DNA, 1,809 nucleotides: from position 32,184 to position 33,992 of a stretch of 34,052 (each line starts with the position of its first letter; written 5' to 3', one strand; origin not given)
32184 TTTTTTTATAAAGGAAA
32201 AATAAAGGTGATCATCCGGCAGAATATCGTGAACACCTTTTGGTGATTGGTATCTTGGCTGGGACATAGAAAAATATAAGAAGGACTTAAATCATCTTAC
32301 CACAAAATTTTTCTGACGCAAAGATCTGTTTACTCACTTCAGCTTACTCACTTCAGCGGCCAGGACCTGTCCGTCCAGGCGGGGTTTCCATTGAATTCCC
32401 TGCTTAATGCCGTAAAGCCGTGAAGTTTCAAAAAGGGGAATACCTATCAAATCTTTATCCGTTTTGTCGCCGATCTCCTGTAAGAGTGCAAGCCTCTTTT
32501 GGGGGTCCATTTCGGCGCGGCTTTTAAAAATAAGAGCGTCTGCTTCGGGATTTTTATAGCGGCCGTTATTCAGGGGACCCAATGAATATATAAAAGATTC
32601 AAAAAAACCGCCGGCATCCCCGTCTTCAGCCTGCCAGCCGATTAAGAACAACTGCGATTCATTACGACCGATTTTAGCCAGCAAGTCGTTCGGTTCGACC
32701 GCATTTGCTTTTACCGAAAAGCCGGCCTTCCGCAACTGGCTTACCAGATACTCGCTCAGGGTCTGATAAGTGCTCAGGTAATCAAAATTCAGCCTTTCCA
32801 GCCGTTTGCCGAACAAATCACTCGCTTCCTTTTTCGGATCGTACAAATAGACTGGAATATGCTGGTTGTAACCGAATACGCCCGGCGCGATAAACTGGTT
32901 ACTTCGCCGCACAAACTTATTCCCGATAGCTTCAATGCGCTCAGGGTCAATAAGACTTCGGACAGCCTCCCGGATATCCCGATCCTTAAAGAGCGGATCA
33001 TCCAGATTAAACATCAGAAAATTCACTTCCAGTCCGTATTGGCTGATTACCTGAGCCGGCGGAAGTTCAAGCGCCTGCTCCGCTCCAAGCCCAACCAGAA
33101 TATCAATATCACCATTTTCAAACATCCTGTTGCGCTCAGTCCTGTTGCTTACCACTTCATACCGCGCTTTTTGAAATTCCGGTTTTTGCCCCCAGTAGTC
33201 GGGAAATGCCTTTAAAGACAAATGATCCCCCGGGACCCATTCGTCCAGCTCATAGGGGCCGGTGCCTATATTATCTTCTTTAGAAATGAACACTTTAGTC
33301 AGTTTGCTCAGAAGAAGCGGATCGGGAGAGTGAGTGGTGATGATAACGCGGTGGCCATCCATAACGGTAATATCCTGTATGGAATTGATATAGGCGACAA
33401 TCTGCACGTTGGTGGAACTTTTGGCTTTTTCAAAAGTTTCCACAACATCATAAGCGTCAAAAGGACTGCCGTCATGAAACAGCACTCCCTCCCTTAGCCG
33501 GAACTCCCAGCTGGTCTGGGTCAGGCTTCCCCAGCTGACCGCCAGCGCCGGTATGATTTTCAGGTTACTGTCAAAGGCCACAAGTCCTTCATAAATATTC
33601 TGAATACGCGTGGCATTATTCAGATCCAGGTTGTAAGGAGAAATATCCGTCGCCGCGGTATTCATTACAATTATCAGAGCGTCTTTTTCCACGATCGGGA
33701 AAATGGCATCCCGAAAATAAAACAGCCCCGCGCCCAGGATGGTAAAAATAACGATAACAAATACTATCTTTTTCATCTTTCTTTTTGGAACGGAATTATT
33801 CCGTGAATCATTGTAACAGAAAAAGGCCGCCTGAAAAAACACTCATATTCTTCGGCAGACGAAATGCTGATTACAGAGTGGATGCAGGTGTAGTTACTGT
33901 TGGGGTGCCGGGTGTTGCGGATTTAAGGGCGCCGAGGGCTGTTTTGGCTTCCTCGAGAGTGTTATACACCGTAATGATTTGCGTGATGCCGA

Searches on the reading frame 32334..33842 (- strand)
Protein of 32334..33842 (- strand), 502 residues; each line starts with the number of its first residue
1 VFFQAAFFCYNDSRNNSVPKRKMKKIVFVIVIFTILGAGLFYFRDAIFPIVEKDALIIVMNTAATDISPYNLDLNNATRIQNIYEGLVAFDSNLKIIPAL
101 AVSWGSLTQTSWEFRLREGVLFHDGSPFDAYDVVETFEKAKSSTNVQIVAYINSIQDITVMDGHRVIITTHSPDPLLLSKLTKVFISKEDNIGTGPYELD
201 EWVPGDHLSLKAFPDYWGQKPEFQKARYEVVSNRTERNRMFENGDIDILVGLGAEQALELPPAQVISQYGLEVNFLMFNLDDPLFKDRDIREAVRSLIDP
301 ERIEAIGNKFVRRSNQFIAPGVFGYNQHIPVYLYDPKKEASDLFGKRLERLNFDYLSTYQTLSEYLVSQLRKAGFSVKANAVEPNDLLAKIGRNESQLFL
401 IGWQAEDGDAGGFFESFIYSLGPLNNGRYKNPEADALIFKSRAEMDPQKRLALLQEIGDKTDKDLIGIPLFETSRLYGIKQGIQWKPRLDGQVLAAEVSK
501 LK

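Call 90: search_protein_families(library=pfam, proteins=[window:32334-33842:-], max_evalue=0.01)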
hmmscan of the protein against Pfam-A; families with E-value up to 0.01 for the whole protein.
window:32334-33842:- (502 aa): 1 family
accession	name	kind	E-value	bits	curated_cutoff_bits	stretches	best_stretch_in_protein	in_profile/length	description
PF00496.27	SBP_bac_5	-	1.4e-57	195.9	32.4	1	95-419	1-362/368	Bacterial extracellular solute-binding proteins, family 5 Middle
